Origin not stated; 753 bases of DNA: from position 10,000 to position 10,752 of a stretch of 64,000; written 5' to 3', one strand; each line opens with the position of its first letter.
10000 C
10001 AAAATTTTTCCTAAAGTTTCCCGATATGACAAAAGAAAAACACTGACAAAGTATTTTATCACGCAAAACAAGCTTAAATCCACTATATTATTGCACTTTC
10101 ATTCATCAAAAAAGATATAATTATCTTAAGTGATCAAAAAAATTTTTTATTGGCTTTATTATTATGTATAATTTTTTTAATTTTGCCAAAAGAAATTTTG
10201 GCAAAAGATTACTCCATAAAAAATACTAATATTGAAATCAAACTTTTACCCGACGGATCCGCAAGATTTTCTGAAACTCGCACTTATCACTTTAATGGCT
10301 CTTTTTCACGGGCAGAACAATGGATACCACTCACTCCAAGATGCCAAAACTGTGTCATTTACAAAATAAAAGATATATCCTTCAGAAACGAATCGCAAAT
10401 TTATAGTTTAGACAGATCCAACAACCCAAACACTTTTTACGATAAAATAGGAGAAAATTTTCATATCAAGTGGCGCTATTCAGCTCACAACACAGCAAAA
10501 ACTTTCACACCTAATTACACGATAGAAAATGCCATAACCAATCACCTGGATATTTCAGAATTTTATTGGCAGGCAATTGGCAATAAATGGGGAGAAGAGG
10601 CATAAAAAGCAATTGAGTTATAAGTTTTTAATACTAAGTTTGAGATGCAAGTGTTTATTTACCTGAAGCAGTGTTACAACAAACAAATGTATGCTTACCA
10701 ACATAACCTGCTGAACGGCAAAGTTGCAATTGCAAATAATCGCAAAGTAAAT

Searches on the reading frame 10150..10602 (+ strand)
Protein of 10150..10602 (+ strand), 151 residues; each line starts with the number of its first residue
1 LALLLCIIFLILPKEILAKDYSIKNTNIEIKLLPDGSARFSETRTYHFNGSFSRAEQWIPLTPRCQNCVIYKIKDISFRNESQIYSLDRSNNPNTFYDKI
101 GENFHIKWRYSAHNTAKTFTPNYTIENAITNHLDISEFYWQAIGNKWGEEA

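Call 81: search_protein_families(library=pfam, proteins=[window:10150-10602:+], max_evalue=0.01)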
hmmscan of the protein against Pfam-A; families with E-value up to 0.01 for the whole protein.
window:10150-10602:+ (151 aa): 1 family
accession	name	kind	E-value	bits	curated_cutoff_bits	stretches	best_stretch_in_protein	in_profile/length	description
PF09972.14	DUF2207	-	1.9e-16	61.2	24.4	1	22-148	1-112/172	Predicted membrane protein (DUF2207) N-terminal domain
